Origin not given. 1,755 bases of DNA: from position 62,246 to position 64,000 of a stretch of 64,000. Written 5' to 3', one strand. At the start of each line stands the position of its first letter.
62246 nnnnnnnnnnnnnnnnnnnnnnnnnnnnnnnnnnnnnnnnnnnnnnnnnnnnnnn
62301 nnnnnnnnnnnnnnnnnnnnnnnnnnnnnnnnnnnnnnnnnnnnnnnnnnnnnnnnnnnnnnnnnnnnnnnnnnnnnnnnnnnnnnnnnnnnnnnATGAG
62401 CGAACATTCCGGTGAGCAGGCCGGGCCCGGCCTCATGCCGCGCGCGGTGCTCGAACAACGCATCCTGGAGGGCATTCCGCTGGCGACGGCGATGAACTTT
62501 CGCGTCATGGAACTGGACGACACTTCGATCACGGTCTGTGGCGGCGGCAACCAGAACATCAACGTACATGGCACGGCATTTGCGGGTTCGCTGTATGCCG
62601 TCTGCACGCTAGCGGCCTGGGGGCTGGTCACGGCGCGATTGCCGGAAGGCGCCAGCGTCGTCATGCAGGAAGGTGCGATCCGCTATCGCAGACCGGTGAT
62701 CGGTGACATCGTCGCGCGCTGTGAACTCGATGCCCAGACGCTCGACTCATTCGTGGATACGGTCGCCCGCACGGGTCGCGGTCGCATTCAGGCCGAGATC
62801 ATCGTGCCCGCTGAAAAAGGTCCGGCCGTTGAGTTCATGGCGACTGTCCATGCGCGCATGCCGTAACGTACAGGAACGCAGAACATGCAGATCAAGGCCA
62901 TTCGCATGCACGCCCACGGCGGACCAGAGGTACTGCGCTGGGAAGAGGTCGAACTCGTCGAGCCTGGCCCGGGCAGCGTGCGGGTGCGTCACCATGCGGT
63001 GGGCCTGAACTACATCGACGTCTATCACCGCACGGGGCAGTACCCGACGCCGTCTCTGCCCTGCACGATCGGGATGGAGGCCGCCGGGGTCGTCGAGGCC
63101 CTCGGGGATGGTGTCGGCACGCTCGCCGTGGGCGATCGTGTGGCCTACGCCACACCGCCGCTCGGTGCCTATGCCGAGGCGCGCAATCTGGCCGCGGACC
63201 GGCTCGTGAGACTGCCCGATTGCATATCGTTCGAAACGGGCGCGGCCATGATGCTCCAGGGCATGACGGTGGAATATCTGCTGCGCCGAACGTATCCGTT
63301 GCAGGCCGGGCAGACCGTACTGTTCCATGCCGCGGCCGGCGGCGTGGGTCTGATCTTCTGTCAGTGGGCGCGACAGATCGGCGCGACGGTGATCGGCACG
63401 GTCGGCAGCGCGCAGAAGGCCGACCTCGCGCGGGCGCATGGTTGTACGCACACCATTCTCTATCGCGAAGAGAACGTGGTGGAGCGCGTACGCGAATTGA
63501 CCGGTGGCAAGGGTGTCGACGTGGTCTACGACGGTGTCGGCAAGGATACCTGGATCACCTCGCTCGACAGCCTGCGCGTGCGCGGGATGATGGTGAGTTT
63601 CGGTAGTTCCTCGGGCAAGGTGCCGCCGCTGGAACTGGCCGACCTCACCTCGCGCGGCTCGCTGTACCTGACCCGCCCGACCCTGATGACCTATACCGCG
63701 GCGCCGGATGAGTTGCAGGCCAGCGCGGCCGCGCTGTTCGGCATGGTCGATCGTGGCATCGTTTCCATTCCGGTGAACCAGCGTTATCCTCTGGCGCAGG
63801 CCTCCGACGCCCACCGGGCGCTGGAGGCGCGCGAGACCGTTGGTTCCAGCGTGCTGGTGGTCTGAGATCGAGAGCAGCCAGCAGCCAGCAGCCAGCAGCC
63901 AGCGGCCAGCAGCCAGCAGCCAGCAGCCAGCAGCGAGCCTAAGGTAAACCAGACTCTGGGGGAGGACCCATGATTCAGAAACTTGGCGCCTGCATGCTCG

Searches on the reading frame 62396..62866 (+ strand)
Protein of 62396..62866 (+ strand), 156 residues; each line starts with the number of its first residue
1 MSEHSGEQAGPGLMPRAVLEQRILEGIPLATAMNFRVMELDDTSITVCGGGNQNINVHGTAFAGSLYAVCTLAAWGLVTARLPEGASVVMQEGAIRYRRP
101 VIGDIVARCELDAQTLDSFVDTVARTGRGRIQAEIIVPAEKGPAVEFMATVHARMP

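Call 30: search_protein_families(library=ncbifam, proteins=[window:62396-62866:+], max_evalue=0.00001)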
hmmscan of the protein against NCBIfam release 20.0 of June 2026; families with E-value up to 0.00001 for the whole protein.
window:62396-62866:+ (156 aa): 1 family
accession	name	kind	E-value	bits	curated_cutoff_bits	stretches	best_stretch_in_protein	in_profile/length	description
TIGR02447.1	yiiD_Cterm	subfamily_domain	1.6e-28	99.3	97.1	1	26-148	5-131/138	putative thioesterase domain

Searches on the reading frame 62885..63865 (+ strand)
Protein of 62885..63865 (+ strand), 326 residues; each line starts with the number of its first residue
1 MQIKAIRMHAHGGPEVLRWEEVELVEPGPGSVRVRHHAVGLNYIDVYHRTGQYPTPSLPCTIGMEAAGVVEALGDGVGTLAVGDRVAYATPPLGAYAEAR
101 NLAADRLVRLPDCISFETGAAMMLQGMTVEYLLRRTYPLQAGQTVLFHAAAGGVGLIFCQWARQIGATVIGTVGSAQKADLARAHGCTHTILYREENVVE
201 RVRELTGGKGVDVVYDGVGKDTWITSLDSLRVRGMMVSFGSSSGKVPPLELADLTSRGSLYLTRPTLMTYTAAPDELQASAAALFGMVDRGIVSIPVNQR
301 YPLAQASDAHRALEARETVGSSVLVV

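Call 4: find_encoding_contigs(protein=window:62885-63865:+, flank=10000, max_places=10)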
Protein window:62885-63865:+ (326 aa): 24 contigs read that carry it; 6 places shown.
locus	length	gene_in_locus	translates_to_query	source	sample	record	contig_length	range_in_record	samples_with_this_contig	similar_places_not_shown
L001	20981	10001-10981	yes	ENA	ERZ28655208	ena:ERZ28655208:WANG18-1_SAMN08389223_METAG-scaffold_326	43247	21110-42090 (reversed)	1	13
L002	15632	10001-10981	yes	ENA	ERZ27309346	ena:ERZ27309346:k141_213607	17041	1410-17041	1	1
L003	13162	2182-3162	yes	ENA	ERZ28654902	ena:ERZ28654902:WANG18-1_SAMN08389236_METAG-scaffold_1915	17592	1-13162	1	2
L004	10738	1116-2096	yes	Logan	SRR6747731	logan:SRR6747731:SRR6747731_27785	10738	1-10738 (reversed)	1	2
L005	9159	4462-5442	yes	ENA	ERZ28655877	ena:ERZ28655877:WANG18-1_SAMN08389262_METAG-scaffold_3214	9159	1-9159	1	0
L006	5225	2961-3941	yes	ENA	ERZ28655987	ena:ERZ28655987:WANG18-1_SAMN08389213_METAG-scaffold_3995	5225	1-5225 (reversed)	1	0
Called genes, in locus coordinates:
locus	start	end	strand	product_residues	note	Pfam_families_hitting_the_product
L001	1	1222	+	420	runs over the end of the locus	PF01773:Nucleos_tra2_N, PF07670:Gate, PF07662:Nucleos_tra2_C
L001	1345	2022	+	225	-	PF00392:GntR, PF07729:FCD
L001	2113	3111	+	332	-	PF03480:DctP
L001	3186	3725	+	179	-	PF04290:DctQ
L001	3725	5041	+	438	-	PF06808:DctM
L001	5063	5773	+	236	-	PF00702:Hydrolase, PF13242:Hydrolase_like (weak)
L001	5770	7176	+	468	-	PF17408:MCD_N, PF05292:MCD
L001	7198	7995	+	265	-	PF01925:TauE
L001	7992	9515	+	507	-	PF00501:AMP-binding, PF13193:AMP-binding_C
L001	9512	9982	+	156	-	PF09500:YiiD_C, PF14539:DUF4442 (weak)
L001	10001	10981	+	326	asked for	PF08240:ADH_N, PF00107:ADH_zinc_N, PF13602:ADH_zinc_N_2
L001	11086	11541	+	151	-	PF00581:Rhodanese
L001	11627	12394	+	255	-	-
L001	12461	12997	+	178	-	PF13527:Acetyltransf_9, PF00583:Acetyltransf_1, PF13508:Acetyltransf_7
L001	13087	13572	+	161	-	PF03928:HbpS-like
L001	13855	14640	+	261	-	-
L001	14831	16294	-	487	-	PF02366:PMT (weak), PF13231:PMT_2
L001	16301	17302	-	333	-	PF00535:Glycos_transf_2, PF13641:Glyco_tranf_2_3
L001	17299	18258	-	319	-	PF03706:LPG_synthase_TM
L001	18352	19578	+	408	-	PF00291:PALP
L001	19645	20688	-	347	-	PF00005:ABC_tran, PF13304:AAA_21, PF08402:TOBE_2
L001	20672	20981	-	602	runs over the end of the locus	PF00528:BPD_transp_1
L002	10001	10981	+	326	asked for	PF08240:ADH_N, PF00107:ADH_zinc_N, PF13602:ADH_zinc_N_2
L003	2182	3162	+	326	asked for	PF08240:ADH_N, PF00107:ADH_zinc_N, PF13602:ADH_zinc_N_2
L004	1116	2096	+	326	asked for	PF08240:ADH_N, PF00107:ADH_zinc_N, PF13602:ADH_zinc_N_2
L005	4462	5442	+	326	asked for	PF08240:ADH_N, PF00107:ADH_zinc_N, PF13602:ADH_zinc_N_2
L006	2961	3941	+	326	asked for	PF08240:ADH_N, PF00107:ADH_zinc_N, PF13602:ADH_zinc_N_2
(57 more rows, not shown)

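Call 8: find_related_loci(query=window:62885-63865:+, collection=genome_contigs, flank=6000)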
Query window:62885-63865:+ (326 aa) in genome_contigs; peptide patterns used: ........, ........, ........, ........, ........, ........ (x = any residue, [..] = any of these).
600 stretches matched a pattern (row limit reached: there are more); 558 encode a relative of the query (tblastn E <= 1e-3); the best 80 are kept; 80 distinct loci.
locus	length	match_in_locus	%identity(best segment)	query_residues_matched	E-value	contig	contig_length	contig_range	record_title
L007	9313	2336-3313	75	1-326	6e-164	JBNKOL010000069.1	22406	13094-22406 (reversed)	MAG: Sedimenticolaceae bacterium isolate G1G2.bin.34.orig k141_532945, whole genome shotgun sequence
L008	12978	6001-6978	72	1-326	2e-159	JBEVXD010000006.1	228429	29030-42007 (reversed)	MAG: Candidatus Thiodiazotropha sp. DIVDIV c_000000000006, whole genome shotgun sequence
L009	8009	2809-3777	68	4-326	1e-142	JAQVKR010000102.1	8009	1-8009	MAG: Gammaproteobacteria bacterium isolate STE_91 NODE_24597_length_8009_cov_2.308297_Sandtown_E, whole genome shotgun s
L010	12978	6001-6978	64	1-326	1e-141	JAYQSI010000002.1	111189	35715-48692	MAG: Gammaproteobacteria bacterium isolate SD3109_NP_metabta_bins_sspec.tsv.293 contig_13506_pilon, whole genome shotgun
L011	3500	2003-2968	66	4-325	2e-145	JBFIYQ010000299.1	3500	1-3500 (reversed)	MAG: Gammaproteobacteria bacterium isolate Mix_sand14.2021.12.G.43 k141_2328038_length_3500_cov_12.7946, whole genome sh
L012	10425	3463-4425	65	5-325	5e-140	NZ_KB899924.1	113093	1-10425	Elioraea tepidiphila DSM 17972 F563DRAFT_scaffold00015.15, whole genome shotgun sequence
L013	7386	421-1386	68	4-325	7e-140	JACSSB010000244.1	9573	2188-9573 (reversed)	MAG: Phycisphaerales bacterium isolate GAO1 contig-70_9826, whole genome shotgun sequence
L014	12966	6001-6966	65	4-325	8e-140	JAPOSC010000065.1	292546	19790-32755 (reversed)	MAG: Thiotrichales bacterium isolate CAR2_bin_14 NODE_1_length_292546_cov_45.9701, whole genome shotgun sequence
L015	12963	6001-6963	66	5-325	3e-139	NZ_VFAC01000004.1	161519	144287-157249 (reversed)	Elioraea rosea strain PF-30 seq4, whole genome shotgun sequence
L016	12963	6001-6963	66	4-325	1e-138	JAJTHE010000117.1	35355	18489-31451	MAG: Betaproteobacteria bacterium isolate CoA8N_M60.1 k141_929738, whole genome shotgun sequence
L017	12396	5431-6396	67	4-325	3e-138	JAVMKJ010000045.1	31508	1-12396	MAG: Candidatus Competibacter sp. isolate SCELSE-4-Com G12SPAdes_bin.027_0000000045, whole genome shotgun sequence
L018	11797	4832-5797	66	4-326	4e-138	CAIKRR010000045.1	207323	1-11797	MAG: uncultured proteobacterium isolate Umea2p1_bin-0937 genome assembly, contig: bin-0937:45/98, whole genome shotgun s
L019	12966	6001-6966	67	4-325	4e-138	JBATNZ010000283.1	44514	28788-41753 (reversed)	MAG: Candidatus Contendobacter sp. isolate MFD10518_ilm_asm_bin19 k127_321829, whole genome shotgun sequence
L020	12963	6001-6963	67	5-325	9e-138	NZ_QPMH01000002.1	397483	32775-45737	Ferruginivarius sediminum strain WD2A32 WD2A32_scaffold2, whole genome shotgun sequence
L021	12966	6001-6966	67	4-325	3e-137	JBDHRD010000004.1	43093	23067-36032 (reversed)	MAG: Candidatus Contendobacter sp. isolate AS-MESO-3CA.410 NODE_3496_length_43093_cov_9.851102, whole genome shotgun seq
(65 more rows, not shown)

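Call 13: find_homologous_proteins(query=L001:11086-11541:+)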
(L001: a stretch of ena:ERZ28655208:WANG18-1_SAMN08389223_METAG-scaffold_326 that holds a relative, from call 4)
Query L001:11086-11541:+ (151 aa): 2458 proteins with E <= 0.001 among 2632 candidates; the best 120 are listed.
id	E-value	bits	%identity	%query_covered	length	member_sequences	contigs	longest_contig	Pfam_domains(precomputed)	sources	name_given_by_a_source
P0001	4.4e-94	330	100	100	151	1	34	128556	PF00581.26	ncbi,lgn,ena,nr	ncbi:MAG: rhodanese-like domain-containing protein [Chromatiales bacterium]|nr:rhodanese-like domain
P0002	2.4e-50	188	64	83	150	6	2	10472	PF00581.26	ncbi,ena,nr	ncbi:MAG: rhodanese-like domain-containing protein [Gammaproteobacteria bacterium]|nr:rhodanese-like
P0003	3.2e-48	181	59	98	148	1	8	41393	PF00581.26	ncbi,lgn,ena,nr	ncbi:MAG: rhodanese-like domain-containing protein [Chromatiales bacterium]|nr:rhodanese-like domain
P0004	8.2e-48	180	61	91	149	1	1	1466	PF00581.26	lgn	-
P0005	1.3e-47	179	62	91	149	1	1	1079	PF00581.26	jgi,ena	-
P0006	2.0e-47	179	58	91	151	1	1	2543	PF00581.26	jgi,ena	-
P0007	9.7e-47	177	60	92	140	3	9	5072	PF00581.26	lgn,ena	-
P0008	1.7e-46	176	60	91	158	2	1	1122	PF00581.26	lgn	-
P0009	2.2e-46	175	59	91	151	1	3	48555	PF00581.26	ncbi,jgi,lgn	jgi:rhodanese-related sulfurtransferase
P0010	5.6e-46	174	57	95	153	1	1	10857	PF00581.26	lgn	-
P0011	1.9e-45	172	55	97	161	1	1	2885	PF00581.26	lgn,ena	-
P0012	2.1e-45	172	57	97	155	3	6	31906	PF00581.26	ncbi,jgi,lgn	jgi:rhodanese-related sulfurtransferase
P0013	2.3e-45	172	57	94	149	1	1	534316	PF00581.26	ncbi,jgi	jgi:rhodanese-related sulfurtransferase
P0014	2.4e-45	172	58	97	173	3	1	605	PF00581.26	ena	-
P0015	4.0e-45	171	61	82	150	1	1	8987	PF00581.26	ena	-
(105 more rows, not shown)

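Call 16: find_encoding_contigs(protein=P0001, flank=10000, max_places=10)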
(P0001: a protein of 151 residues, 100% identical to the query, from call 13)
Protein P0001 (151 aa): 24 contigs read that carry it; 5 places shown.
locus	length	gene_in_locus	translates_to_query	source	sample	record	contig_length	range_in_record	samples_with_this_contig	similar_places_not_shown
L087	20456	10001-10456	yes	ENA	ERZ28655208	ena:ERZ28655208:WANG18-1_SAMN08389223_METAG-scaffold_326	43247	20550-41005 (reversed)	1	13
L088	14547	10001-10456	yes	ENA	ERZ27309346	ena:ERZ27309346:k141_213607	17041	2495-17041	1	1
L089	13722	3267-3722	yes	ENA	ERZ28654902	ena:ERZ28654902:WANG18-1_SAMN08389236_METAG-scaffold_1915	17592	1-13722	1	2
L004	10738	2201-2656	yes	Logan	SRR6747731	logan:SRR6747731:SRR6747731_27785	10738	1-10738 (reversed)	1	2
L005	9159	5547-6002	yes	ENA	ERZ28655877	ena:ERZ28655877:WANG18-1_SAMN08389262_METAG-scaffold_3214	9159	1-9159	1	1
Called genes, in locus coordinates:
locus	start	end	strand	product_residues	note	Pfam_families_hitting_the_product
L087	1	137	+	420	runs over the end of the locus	PF01773:Nucleos_tra2_N, PF07670:Gate, PF07662:Nucleos_tra2_C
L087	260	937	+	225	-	PF00392:GntR, PF07729:FCD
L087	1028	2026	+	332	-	PF03480:DctP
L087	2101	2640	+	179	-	PF04290:DctQ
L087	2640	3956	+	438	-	PF06808:DctM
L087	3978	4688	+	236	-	PF00702:Hydrolase, PF13242:Hydrolase_like (weak)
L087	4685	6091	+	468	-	PF17408:MCD_N, PF05292:MCD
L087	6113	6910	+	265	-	PF01925:TauE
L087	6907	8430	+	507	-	PF00501:AMP-binding, PF13193:AMP-binding_C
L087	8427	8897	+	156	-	PF09500:YiiD_C, PF14539:DUF4442 (weak)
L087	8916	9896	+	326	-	PF08240:ADH_N, PF00107:ADH_zinc_N, PF13602:ADH_zinc_N_2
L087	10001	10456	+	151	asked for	PF00581:Rhodanese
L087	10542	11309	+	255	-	-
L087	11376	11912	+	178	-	PF13527:Acetyltransf_9, PF00583:Acetyltransf_1, PF13508:Acetyltransf_7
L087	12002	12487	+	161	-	PF03928:HbpS-like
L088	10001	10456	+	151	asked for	PF00581:Rhodanese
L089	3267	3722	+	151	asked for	PF00581:Rhodanese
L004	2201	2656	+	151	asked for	PF00581:Rhodanese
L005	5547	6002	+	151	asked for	PF00581:Rhodanese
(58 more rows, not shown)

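Call 18: find_encoding_contigs(protein=P0003, flank=6000, max_places=3)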
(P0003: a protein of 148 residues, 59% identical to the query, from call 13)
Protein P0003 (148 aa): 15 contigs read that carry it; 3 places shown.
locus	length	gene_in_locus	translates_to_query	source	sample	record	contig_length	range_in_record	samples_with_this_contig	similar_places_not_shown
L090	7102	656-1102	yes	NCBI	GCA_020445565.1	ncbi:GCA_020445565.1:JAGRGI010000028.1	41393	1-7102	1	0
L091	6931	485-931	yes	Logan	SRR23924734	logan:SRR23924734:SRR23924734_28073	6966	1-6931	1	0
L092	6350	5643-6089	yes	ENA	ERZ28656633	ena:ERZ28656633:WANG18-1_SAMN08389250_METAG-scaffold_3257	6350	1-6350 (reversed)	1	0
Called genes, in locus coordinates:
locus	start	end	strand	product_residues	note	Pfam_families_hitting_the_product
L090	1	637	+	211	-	PF00271:Helicase_C, PF12344:UvrB, PF02151:UVR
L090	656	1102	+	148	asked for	PF00581:Rhodanese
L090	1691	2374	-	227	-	PF12945:PilZNR, PF07238:PilZ (weak)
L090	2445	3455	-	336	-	-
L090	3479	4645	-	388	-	PF01546:Peptidase_M20, PF07687:M20_dimer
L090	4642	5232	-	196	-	PF01613:Flavin_Reduct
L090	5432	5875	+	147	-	PF00571:CBS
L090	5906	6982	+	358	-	PF00005:ABC_tran, PF13481:AAA_25 (faint), PF13304:AAA_21 (faint), PF03459:TOBE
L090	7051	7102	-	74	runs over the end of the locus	PF11127:YgaP-like_TM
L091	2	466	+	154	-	?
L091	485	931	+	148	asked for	PF00581:Rhodanese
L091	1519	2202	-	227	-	PF12945:PilZNR, PF07238:PilZ (weak)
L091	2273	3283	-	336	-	-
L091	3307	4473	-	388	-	PF01546:Peptidase_M20, PF07687:M20_dimer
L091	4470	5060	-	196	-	PF01613:Flavin_Reduct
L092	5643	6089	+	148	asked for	PF00581:Rhodanese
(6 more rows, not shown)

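Call 19: find_encoding_contigs(protein=P0002, flank=6000, max_places=3)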
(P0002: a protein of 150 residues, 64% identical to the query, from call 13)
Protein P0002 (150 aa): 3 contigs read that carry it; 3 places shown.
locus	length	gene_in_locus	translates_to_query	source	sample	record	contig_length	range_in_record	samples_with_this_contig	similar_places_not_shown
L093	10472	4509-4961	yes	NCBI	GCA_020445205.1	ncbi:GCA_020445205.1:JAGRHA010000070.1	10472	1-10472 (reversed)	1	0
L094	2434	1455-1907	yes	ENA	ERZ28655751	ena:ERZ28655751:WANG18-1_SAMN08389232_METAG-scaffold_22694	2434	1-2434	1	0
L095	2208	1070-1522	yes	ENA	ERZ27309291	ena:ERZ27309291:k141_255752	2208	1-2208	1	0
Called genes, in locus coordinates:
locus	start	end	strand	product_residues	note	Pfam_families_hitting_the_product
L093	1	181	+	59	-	?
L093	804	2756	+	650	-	PF00672:HAMP, PF00512:HisKA, PF02518:HATPase_c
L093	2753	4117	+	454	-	PF00072:Response_reg, PF00158:Sigma54_activat, PF14532:Sigma54_activ_2, PF07724:AAA_2 (weak), PF07728:AAA_5 (weak), PF25601:AAA_lid_14, PF02954:HTH_8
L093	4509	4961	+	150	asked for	PF00581:Rhodanese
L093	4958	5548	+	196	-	PF04542:Sigma70_r2, PF08281:Sigma70_r4_2, PF04545:Sigma70_r4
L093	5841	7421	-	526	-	PF00583:Acetyltransf_1 (weak), PF00795:CN_hydrolase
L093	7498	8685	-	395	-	PF20706:GT4-conflict, PF13439:Glyco_transf_4, PF13579:Glyco_trans_4_4, PF00534:Glycos_transf_1, PF13692:Glyco_trans_1_4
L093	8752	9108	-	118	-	-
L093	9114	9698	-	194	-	-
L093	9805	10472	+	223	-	PF13640:2OG-FeII_Oxy_3, PF18331:PKHD_C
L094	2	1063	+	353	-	?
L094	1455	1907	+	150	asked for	PF00581:Rhodanese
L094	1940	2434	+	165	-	?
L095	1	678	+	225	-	?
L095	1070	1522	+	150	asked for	PF00581:Rhodanese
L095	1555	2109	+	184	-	PF04542:Sigma70_r2, PF08281:Sigma70_r4_2, PF04545:Sigma70_r4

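Call 30: search_protein_families(library=ncbifam, proteins=[window:62885-63865:+, L001:11086-11541:+, L001:11627-12394:+], max_evalue=0.00001)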
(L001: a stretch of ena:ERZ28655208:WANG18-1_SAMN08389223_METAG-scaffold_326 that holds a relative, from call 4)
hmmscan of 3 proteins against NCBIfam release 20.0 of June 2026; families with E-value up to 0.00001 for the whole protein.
window:62885-63865:+ (326 aa): 22 families
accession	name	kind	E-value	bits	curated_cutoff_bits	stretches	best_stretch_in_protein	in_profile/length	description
NF008024.0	PRK10754.1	subfamily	1.7e-122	408.6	348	1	4-325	3-326/327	NADPH:quinone reductase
TIGR02824.1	quinone_pig3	subfamily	1.2e-59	202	296.8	1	4-325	2-324/325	putative NAD(P)H quinone oxidoreductase, PIG3 family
NF041183.1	Pks2_ls1_myc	equivalog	4.6e-33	113.3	2400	1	7-324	1410-1727/2086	sulfolipid-1 biosynthesis phthioceranic/hydroxyphthioceranic acid synthase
NF010344.0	PRK13771.1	subfamily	7.8e-27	94.1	349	2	87-242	109-257/334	putative alcohol dehydrogenase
NF041172.1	AcrlCoa_red_Thmprot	equivalog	2.6e-25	89.1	500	2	94-321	116-329/334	acryloyl-CoA reductase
TIGR01751.1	crot-CoA-red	equivalog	3.5e-23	81.9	378.55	1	92-324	138-386/398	crotonyl-CoA carboxylase/reductase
TIGR03451.1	mycoS_dep_FDH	equivalog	4.2e-22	78.4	512.9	2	140-258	175-295/358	S-(hydroxymethyl)mycothiol dehydrogenase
TIGR03989.1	Rxyl_3153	subfamily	7.1e-19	68.3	440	2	17-88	14-85/370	NDMA-dependent alcohol dehydrogenase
TIGR02817.1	adh_fam_1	subfamily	1.3e-18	67.6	284.05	1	23-207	21-214/336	zinc-binding alcohol dehydrogenase family protein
TIGR02823.1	oxido_YhdH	subfamily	4.4e-16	58.6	297.25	1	17-245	14-247/324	acrylyl-CoA reductase family protein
TIGR02818.1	adh_III_F_hyde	equivalog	2.4e-14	53.2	543.95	1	10-87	7-84/368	S-(hydroxymethyl)glutathione dehydrogenase/class III alcohol dehydrogenase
TIGR00692.1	tdh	equivalog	5.4e-14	52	458.35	1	94-224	117-244/340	L-threonine 3-dehydrogenase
NF041097.1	keto_inos_dh_IolM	equivalog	1.5e-13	50.2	450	1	116-258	181-328/389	scyllo-inosose 3-dehydrogenase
NF006940.0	PRK09422.1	equivalog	1.7e-13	50.2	344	1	94-264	115-288/338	alcohol dehydrogenase AdhP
NF003808.0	PRK05396.1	equivalog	3.8e-12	45.7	380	1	94-226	119-248/341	L-threonine 3-dehydrogenase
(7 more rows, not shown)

L001:11086-11541:+ (151 aa): 8 families
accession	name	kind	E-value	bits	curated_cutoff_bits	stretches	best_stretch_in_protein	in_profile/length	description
NF007627.0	PRK10287.1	equivalog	5.4e-10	39.4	102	1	55-115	18-80/104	thiosulfate sulfurtransferase PspE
NF006444.0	PRK08762.1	equivalog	5.6e-10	38.4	449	1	44-138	16-111/387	molybdopterin-synthase adenylyltransferase MoeB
NF005902.0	PRK07878.1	equivalog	1.1e-09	37.7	647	1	57-136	303-383/392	adenylyltransferase/sulfurtransferase MoeZ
NF001195.0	PRK00162.1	equivalog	1.5e-09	38.1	102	1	59-137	22-99/108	thiosulfate sulfurtransferase GlpE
NF045521.1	rhoda_near_glyco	subfamily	1.6e-09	37.7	145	1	57-138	31-112/144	rhodanese homology domain-containing protein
NF041203.1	rhodanese_LYCAU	equivalog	2.1e-09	37.1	115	1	58-137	37-119/126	rhodanese-related (seleno)protein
TIGR02981.1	phageshock_pspE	exception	3.7e-08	33.6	126.3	1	55-113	16-76/101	thiosulfate sulfurtransferase PspE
NF033833.0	rhodan_ChrE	equivalog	6.5e-07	29.3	120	1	60-138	22-101/108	rhodanese family chromate resistance protein ChrE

L001:11627-12394:+ (255 aa): 0 families

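Call 39: list_cluster_members(proteins=[window:62885-63865:+, L001:7992-9515:+, L001:5770-7176:+, L001:11627-12394:+, L001:12461-12997:+])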
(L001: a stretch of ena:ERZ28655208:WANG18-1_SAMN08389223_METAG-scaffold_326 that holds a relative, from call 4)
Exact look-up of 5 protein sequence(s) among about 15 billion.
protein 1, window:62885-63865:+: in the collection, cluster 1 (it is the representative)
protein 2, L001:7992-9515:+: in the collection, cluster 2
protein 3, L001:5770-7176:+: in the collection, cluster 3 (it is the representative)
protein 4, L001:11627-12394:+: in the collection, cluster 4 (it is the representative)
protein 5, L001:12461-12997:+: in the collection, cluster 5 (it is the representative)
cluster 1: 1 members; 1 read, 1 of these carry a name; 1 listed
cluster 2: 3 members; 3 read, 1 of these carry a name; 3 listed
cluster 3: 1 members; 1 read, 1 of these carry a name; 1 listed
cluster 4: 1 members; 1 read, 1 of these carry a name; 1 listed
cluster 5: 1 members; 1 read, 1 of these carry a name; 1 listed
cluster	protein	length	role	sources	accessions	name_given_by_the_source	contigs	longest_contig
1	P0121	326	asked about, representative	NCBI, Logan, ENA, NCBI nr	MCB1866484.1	MAG: quinone oxidoreductase [Chromatiales bacterium] | quinone oxidoreductase [Chromatiales bacterium]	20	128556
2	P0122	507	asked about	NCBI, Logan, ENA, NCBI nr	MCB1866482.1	MAG: malonyl-CoA synthase [Chromatiales bacterium] | malonyl-CoA synthase [Chromatiales bacterium]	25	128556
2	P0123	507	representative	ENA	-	-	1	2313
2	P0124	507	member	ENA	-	-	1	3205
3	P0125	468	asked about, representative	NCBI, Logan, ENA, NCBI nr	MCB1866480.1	MAG: malonyl-CoA decarboxylase family protein [Chromatiales bacterium] | malonyl-CoA decarboxylase family protein [Chromatiales bacterium]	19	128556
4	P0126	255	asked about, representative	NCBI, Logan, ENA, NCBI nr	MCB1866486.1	MAG: hypothetical protein KDG50_13790 [Chromatiales bacterium] | hypothetical protein [Chromatiales bacterium]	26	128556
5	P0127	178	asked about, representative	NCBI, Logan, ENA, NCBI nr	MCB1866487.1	MAG: N-acetyltransferase [Chromatiales bacterium] | N-acetyltransferase [Chromatiales bacterium]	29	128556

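Call 41: find_encoding_contigs(protein=P0124, flank=5000, max_places=5)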
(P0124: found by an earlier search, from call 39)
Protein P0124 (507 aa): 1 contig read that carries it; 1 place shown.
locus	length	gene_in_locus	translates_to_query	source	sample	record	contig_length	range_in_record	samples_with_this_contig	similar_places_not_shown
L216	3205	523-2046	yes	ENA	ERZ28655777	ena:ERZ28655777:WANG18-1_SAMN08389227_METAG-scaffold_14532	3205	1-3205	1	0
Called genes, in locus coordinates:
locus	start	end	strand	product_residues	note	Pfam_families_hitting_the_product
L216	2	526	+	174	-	?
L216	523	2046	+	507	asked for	PF00501:AMP-binding, PF13193:AMP-binding_C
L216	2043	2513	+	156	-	PF09500:YiiD_C, PF14539:DUF4442 (weak)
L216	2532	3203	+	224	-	?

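Call 42: find_encoding_contigs(protein=P0123, flank=5000, max_places=5)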
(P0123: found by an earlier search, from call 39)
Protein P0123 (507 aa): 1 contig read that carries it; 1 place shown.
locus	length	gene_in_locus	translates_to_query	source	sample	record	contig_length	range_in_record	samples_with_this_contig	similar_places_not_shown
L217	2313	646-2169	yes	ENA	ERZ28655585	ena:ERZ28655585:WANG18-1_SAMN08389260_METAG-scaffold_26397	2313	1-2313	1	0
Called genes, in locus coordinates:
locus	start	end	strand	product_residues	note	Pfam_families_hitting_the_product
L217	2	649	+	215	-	?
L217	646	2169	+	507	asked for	PF00501:AMP-binding, PF13193:AMP-binding_C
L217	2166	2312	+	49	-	?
